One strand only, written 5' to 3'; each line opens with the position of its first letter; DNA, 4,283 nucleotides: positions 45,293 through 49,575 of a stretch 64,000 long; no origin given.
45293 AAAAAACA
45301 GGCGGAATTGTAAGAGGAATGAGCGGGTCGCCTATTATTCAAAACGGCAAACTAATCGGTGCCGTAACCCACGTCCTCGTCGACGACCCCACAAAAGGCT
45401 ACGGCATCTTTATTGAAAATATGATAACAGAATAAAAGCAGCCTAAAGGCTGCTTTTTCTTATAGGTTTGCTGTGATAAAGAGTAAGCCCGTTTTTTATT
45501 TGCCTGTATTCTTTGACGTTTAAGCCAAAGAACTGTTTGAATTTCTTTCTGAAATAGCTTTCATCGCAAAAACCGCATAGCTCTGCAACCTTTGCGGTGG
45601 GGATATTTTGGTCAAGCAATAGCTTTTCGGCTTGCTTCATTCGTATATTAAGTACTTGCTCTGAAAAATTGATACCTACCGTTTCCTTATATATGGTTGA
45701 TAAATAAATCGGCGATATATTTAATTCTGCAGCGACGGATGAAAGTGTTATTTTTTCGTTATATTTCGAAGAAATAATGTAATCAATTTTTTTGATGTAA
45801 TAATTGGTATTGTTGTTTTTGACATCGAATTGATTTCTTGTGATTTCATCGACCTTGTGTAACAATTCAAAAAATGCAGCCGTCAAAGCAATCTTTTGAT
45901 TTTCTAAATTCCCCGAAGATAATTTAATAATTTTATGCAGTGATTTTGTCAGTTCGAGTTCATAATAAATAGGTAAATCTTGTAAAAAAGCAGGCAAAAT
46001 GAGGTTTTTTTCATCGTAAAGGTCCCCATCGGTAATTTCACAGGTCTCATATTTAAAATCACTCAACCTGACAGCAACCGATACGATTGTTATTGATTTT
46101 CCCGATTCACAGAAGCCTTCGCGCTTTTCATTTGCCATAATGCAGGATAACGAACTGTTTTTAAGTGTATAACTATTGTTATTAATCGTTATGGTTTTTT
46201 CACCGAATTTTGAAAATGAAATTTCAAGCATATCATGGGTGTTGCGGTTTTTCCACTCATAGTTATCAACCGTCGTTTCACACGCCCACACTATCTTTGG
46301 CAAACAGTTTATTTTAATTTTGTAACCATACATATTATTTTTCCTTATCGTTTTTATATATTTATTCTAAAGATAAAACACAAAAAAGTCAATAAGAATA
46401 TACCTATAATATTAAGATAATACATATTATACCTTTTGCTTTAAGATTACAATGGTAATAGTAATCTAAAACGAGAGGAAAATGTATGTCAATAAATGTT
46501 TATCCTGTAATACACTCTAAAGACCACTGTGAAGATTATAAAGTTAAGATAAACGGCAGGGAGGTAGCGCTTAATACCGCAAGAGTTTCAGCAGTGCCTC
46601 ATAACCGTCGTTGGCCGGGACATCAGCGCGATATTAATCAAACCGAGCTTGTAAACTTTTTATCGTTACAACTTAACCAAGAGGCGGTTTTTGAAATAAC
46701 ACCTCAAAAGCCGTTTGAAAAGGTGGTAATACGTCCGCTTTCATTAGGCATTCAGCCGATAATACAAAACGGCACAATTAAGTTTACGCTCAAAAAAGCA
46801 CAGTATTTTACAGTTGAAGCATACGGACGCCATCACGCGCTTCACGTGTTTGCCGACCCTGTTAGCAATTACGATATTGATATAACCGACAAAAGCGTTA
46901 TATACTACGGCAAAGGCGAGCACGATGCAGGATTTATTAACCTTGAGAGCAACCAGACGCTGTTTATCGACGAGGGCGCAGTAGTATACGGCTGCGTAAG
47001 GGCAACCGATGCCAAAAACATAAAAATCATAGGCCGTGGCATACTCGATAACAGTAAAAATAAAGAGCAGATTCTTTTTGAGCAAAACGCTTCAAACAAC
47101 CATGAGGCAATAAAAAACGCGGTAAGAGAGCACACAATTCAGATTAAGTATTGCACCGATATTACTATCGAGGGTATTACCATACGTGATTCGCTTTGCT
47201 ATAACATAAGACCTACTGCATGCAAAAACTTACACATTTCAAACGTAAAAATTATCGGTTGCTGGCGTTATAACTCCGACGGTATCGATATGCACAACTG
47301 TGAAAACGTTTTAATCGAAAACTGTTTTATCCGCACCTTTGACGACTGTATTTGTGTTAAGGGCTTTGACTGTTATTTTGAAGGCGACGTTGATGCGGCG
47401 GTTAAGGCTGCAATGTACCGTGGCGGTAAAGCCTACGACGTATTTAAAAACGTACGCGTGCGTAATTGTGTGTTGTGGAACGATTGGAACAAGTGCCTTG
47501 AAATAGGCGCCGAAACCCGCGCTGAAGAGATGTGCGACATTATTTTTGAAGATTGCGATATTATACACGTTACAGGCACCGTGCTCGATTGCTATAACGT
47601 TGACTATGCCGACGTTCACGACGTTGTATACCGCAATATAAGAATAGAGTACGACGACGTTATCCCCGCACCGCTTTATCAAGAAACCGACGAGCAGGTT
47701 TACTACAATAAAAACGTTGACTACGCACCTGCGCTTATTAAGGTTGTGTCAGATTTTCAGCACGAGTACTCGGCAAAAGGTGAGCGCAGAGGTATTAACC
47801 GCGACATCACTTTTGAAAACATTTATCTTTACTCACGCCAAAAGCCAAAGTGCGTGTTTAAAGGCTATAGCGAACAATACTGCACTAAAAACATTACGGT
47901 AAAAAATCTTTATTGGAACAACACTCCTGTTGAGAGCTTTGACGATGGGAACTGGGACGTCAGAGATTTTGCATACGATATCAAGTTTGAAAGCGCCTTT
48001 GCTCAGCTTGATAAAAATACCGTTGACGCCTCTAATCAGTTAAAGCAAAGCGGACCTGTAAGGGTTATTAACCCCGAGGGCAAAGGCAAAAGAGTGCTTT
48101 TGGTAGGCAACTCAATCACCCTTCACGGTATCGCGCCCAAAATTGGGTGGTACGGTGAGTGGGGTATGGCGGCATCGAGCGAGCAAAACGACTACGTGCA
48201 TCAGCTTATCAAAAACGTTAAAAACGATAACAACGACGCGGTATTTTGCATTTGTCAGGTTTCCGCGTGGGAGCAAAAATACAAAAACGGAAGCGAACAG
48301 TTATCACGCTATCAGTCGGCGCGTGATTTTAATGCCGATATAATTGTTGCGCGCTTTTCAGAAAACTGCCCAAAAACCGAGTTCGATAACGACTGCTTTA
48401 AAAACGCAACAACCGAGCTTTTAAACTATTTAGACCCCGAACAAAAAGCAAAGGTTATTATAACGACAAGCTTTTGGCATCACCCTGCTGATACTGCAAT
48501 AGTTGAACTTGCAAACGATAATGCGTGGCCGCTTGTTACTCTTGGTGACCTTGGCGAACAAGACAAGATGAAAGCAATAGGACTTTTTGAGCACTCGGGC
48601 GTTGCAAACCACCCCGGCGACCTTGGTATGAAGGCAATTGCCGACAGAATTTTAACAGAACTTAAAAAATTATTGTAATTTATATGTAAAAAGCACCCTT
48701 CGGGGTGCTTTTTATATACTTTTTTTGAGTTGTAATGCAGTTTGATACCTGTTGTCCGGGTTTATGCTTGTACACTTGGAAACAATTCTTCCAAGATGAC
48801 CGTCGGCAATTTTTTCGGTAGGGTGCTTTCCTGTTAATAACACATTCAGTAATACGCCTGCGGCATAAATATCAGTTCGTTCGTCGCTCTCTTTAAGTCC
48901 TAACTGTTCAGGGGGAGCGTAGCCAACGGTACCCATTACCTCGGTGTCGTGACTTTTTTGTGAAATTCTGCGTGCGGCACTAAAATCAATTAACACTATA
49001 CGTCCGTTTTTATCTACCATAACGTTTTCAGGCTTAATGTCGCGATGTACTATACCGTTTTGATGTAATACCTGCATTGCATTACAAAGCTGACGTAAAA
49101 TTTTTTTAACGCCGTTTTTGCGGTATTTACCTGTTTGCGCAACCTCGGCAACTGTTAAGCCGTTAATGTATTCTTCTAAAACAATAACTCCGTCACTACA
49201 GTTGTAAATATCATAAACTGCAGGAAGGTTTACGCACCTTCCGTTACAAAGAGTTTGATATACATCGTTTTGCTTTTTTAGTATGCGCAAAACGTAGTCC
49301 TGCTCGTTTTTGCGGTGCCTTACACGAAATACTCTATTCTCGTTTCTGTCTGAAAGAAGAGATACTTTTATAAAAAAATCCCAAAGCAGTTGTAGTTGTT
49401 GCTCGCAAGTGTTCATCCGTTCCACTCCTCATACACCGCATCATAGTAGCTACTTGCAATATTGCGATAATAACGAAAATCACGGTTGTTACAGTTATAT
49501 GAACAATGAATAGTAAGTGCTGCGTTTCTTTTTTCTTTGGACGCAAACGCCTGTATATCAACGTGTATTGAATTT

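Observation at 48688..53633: Terminator-bounded ~4.9 kb island of seven regulatory and orphan genes with no named system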

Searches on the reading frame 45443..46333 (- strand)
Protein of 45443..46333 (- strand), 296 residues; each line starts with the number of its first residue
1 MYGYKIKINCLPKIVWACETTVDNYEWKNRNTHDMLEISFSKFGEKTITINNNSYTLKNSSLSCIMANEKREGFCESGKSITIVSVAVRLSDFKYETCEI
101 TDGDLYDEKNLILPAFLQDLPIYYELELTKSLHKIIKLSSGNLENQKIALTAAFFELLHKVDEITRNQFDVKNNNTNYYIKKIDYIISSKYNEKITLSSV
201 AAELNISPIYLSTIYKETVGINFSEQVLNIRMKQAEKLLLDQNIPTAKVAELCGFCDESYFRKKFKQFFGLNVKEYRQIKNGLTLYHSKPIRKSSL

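Call 4: search_protein_families(library=pfam, proteins=[window:45443-46333:-], max_evalue=0.1)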
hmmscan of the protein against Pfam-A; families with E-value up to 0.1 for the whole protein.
window:45443-46333:- (296 aa): 3 families
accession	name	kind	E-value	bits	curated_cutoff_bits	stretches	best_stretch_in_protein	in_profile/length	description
PF12833.13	HTH_18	-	4.1e-17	62.7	33.6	1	201-278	2-79/80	Helix-turn-helix domain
PF00165.29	HTH_AraC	-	6.1e-13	49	26.6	2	247-278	12-42/42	Bacterial regulatory helix-turn-helix proteins, AraC family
PF12009.13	Telomerase_RBD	-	0.034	14.7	25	1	162-226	11-73/133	Telomerase ribonucleoprotein complex - RNA binding domain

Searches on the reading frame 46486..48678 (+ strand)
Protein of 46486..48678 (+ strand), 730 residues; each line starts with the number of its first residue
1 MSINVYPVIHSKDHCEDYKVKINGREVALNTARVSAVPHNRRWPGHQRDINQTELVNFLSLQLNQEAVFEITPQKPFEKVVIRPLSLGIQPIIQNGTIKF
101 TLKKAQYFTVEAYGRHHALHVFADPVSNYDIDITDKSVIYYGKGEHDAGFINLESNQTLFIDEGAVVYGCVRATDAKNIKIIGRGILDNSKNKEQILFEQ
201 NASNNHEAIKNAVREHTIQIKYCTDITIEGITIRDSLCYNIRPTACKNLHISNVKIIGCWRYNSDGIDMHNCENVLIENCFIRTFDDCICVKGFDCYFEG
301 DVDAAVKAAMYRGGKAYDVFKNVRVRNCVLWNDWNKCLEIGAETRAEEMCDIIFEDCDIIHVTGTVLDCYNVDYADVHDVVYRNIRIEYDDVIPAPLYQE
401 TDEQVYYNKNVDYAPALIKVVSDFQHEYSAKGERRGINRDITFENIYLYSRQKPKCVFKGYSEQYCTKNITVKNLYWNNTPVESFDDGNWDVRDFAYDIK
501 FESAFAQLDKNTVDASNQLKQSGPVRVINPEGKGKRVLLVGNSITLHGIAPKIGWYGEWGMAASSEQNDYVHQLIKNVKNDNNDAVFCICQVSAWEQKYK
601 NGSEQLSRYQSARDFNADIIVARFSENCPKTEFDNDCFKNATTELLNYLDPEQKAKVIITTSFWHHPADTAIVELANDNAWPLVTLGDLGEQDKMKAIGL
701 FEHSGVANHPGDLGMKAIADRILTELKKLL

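Call 4: search_protein_families(library=pfam, proteins=[window:46486-48678:+], max_evalue=0.1)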
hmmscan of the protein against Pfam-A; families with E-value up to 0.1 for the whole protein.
window:46486-48678:+ (730 aa): 2 families
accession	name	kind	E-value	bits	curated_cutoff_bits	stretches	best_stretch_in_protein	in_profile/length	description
PF00295.23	Glyco_hydro_28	-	1.7e-13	50.8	22.9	1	169-293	51-170/324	Glycosyl hydrolases family 28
PF13229.12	Beta_helix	-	0.00055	20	25.9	1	185-289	25-118/158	Right handed beta helix region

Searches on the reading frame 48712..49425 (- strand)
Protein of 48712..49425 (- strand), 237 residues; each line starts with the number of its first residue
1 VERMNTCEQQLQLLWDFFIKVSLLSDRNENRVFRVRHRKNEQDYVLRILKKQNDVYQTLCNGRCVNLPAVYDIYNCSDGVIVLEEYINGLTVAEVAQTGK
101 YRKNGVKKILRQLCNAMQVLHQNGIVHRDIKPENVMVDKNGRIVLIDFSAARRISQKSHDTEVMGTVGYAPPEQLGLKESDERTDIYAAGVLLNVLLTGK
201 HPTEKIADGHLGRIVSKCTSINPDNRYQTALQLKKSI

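Call 4: search_protein_families(library=pfam, proteins=[window:48712-49425:-], max_evalue=0.1)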
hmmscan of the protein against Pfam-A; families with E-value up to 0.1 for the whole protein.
window:48712-49425:- (237 aa): 14 families
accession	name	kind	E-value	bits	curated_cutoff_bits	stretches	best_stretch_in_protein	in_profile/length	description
PF00069.31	Pkinase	-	4.2e-35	121.9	31.7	1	31-208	14-202/263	Protein kinase domain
PF07714.23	PK_Tyr_Ser-Thr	-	1.1e-17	64.6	23.1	1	57-217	53-219/258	Protein tyrosine and serine/threonine kinase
PF03109.22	ABC1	-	3e-10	40.1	22.9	1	63-159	128-222/244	ABC1 atypical kinase-like domain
PF14531.12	Kinase-like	-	2.8e-09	37.1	25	1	111-177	152-215/289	Kinase-like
PF01163.29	RIO1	-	8.4e-09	35.7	22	1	30-155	35-155/187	RIO domain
PF01636.29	APH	-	9.8e-08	32.5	23.2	1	120-151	165-197/239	Phosphotransferase enzyme family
PF06293.20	Kdo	-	1.4e-06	28.3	21.3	1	91-157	104-175/207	Lipopolysaccharide kinase (Kdo/WaaP) family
PF17667.7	Pkinase_fungal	-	6.7e-06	25.5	24.1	1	110-167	292-357/387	Fungal protein kinase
PF12330.14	Haspin_kinase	-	0.0002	20.9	25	1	106-158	207-257/364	Haspin like kinase domain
PF13095.12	FTA2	-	0.00029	21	30.2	1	99-151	166-213/214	Kinetochore Sim4 complex subunit FTA2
PF06176.17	WaaY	-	0.00034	20.8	20.3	1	42-157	79-187/229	Lipopolysaccharide core biosynthesis protein (WaaY)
PF07387.17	Seadorna_VP7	-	0.00051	19.6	20.3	1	71-148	109-187/308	Seadornavirus VP7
PF19974.5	TCAD9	-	0.0013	18.4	40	1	110-153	284-326/429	Ternary complex associated domain 9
PF10707.15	YrbL-PhoP_reg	-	0.012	15.7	31.5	1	101-141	100-141/185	PhoP regulatory network protein YrbL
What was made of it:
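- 48712..49416 (-): Stand-alone Hanks-type Ser/Thr kinase domain of 234 aa with an atypical N-lobe. Pkinase E=4e-35 (call 4).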

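Call 5: search_protein_families(library=padloc, proteins=[window:48712-49425:-], max_evalue=0.1)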
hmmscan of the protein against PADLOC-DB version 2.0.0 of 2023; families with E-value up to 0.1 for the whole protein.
window:48712-49425:- (237 aa): 38 families (the best 25 are shown)
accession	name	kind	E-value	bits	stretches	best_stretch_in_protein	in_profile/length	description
PDLC04045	PD-T4-6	-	3.7e-35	119.5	1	48-217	84-260/350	-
PDLC04047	PD-T4-6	-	7e-35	118.6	1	33-203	41-212/327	-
PDLC04060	PD-T4-6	-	3.2e-34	116.7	1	66-202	69-208/486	-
PDLC04042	PD-T4-6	-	4.5e-34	116.4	1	68-203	72-212/292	-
PDLC04138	mad6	-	3.9e-33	113.2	1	31-204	66-257/659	mads_6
PDLC04054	PD-T4-6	-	7.3e-33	112.4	1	80-205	87-215/347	-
PDLC04053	PD-T4-6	-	3.7e-32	110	1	65-203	72-211/311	-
PDLC04061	PD-T4-6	-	9.1e-32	109.2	1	80-202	96-222/510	-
PDLC04040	PD-T4-6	-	6.8e-30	102.3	1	83-202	81-204/547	-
PDLC04052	PD-T4-6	-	8.4e-30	102.4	1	81-202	89-215/496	-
PDLC04044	PD-T4-6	-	7.1e-29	99.1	1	42-205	77-241/372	-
PDLC04057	PD-T4-6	-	7.5e-29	99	1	65-203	68-210/443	-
PDLC04041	PD-T4-6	-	4.4e-27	93.4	1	69-203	92-234/443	-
PDLC04062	PD-T4-6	-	5.8e-27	92.8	1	65-204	97-239/450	-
PDLC04048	PD-T4-6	-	1.3e-26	91.8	1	66-203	72-212/354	-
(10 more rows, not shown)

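Call 6: search_protein_families(library=phrogs, proteins=[window:48712-49425:-], max_evalue=0.1)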
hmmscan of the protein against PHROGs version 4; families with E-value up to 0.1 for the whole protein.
window:48712-49425:- (237 aa): 10 families
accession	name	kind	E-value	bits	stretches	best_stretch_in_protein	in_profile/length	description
phrog_2361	-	other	1.8e-37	130.3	1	56-235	64-264/415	serine-threonine kinase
phrog_4972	-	unknown function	1.3e-18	68.1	1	71-233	190-348/501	-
phrog_18305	-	other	2.7e-09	38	1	56-162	82-197/284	kinase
phrog_3297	-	other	6.6e-09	36.8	1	101-160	62-122/160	kinase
phrog_14300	-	unknown function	2.2e-07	31.7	1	71-171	190-288/290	-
phrog_3043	-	other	1.7e-05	25.3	1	84-198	183-300/376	kinase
phrog_9248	-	unknown function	2.1e-05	24.5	1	60-158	219-317/439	-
phrog_13609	-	unknown function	0.00034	21.4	1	177-233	1-54/207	-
phrog_15752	-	other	0.0096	16.2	1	93-147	186-235/260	protein kinase; inhibitor of host transcription; positively regulates RNaseIII; negatively on RNaseE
phrog_37888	-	unknown function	0.011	15.2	1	109-204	121-222/646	-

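Call 7: search_protein_families(library=ncbifam, proteins=[window:48712-49425:-], max_evalue=0.1)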
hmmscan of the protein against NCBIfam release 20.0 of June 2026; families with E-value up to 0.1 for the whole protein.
window:48712-49425:- (237 aa): 28 families (the best 25 are shown)
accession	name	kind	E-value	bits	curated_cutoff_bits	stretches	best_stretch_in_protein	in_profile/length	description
NF033483.0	PknB_PASTA_kin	equivalog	2.9e-38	132.2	450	1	69-202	71-207/563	Stk1 family PASTA domain-containing Ser/Thr kinase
NF047741.1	antiphage_MADS6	equivalog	5.8e-27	94.5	460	2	108-208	303-408/612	methylation-associated defense system protein kinase MAD6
NF038150.1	lanthi_synth_IV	equivalog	1.1e-22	80.2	650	1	68-203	256-396/851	class IV lanthionine synthetase LanL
NF052427.1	StpK7MSMEG_1200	equivalog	3.4e-20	72.1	900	1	86-204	88-210/601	serine/threonine protein kinase StpK7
NF038151.1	lanthi_synth_III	equivalog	3.1e-19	68.9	575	1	100-216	333-442/833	class III lanthionine synthetase LanKC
TIGR03903.1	TOMM_kin_cyc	equivalog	1.3e-17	63.1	705.75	1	72-201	45-187/1267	TOMM system kinase/cyclase fusion protein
NF009651.0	PRK13184.1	equivalog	2e-17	62.5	839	1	107-205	113-233/932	serine/threonine-protein kinase PknD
NF033442.0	BREX_PglW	equivalog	9.4e-14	50.1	990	1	27-203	537-710/1391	BREX system serine/threonine kinase PglW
TIGR03724.2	arch_bud32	equivalog_domain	1.5e-13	50.7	125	1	38-154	27-134/193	KEOPS complex kinase/ATPase Bud32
NF043056.1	T4SS_LegK1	equivalog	1.2e-12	47.3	550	1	118-200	204-287/516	Dot/Icm T4SS effector kinase LegK1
NF011463.0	PRK14879.1-4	equivalog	1.8e-11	43.9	188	1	62-161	77-169/237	Kae1-associated kinase Bud32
NF011460.0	PRK14879.1-1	equivalog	2.1e-11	43.4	199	1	52-157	62-163/232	Kae1-associated kinase Bud32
NF041408.1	XopAU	subfamily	3.3e-11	43.5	450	1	107-199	331-417/498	XopAU family type III secretion system effector serine/threonine kinase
NF053615.1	SerThrKinAfsKStmc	equivalog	6.8e-10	38.2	1300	1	95-202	103-212/809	protein serine/threonine kinase AfsK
NF007174.0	PRK09605.1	equivalog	1.2e-09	37.2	447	1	36-153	368-475/535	bifunctional N(6)-L-threonylcarbamoyladenine synthase/serine/threonine protein kinase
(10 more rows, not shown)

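Call 64: search_solved_structures(query=window:48712-49425:-, max_evalue=1e-20)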
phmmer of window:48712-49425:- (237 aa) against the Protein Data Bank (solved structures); distinct sequences matched with E-value up to 1e-20: 9.
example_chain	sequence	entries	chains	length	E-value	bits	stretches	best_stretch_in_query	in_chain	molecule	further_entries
6i2p_A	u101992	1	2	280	1e-23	87.5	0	61-202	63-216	Serine/threonine-protein kinase PknB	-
6b2p_A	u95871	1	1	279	1.1e-23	87.3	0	61-202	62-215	Serine/threonine-protein kinase PknB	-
5u94_A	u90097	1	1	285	1.2e-23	87.2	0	61-202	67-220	Serine/threonine-protein kinase PknB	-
3f61_A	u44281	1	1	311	1.4e-23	87.1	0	61-203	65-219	Serine/threonine-protein kinase pknB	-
1o6y_A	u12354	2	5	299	1.5e-23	87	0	61-202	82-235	SERINE/THREONINE-PROTEIN KINASE PKNB | Probable serine/threonine-protein kinase pknB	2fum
3ori_A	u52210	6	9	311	1.5e-23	86.9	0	61-202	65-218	Serine/threonine protein kinase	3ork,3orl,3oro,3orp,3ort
1mru_A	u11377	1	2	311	1.7e-23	86.8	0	61-202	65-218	Probable serine/threonine-protein kinase pknB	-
3f69_A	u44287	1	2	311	2.1e-23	86.5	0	61-202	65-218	Serine/threonine-protein kinase pknB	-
3orm_A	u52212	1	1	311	3.6e-23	85.7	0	64-202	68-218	Serine/threonine protein kinase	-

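Call 67: search_solved_structures(query=A4, max_evalue=1e-15, show_alignments=2)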
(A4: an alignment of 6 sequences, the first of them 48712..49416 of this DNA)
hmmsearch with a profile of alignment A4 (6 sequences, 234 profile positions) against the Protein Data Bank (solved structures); distinct sequences matched with E-value up to 1e-15: 231 (the best 60 are shown).
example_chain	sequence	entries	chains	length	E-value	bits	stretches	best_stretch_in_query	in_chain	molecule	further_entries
6b2p_A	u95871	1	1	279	6.2e-27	97.9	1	79-199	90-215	Serine/threonine-protein kinase PknB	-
6i2p_A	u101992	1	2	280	6.3e-27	97.9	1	79-199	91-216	Serine/threonine-protein kinase PknB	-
5u94_A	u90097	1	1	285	6.7e-27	97.8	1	79-199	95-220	Serine/threonine-protein kinase PknB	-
1o6y_A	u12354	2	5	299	8e-27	97.6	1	79-199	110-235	SERINE/THREONINE-PROTEIN KINASE PKNB | Probable serine/threonine-protein kinase pknB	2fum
3f61_A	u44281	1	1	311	8.5e-27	97.5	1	79-199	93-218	Serine/threonine-protein kinase pknB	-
1mru_A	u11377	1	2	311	9.3e-27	97.4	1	79-199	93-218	Probable serine/threonine-protein kinase pknB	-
3ori_A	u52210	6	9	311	9.4e-27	97.4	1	79-199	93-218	Serine/threonine protein kinase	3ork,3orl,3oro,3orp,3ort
3orm_A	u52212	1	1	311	1.2e-26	97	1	79-199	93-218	Serine/threonine protein kinase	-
3f69_A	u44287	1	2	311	1.4e-26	96.8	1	79-199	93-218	Serine/threonine-protein kinase pknB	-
4eqm_A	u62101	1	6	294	8.6e-23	84.4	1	38-200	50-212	Protein kinase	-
9ymt_A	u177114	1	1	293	8.6e-23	84.4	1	38-200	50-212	Serine/Threonine Kinase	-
3dfa_A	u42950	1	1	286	2e-22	83.2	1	11-199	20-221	Calcium-dependent protein kinase cgd3_920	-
2wei_A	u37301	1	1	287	2e-22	83.2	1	11-199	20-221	CALMODULIN-DOMAIN PROTEIN KINASE 1, PUTATIVE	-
9d8s_A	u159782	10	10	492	4.1e-22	82.2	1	11-199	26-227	Calmodulin-domain protein kinase 1 | Non-specific serine/threonine protein kinase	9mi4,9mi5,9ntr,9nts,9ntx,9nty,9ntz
3igo_A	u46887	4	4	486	4.4e-22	82.1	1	11-199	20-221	Calmodulin-domain protein kinase 1 | Calmodulin-domain protein kinase 1, putative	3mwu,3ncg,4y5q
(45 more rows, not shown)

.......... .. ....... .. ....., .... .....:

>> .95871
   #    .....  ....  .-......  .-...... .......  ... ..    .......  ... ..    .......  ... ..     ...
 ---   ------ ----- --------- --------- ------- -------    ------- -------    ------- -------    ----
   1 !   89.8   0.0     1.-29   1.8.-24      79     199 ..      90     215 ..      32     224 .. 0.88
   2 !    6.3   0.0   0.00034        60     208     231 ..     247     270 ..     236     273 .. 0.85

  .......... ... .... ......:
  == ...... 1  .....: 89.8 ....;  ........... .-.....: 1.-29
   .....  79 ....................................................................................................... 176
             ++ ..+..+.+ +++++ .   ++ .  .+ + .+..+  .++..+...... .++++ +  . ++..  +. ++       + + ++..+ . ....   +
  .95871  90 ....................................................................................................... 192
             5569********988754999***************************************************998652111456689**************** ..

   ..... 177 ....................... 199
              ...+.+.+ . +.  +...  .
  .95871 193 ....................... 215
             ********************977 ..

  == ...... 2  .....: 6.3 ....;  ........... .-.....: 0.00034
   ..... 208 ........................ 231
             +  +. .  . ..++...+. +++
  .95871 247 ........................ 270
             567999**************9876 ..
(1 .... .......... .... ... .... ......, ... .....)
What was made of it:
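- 48712..49416 (-): The closest solved structures are PknB kinase domains, E about 1e-23 to 6e-27 (calls 64, 67).
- Closest known: Receptor-type Hanks Ser/Thr kinases of Gram-positive bacteria. Same: The kinase domain is closest to PknB structures, E about 1e-23 to 6e-27 (calls 64, 67).
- The architecture resembles a receptor kinase of the PknB/PrkC/StkP type (calls 4, 64, 67).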
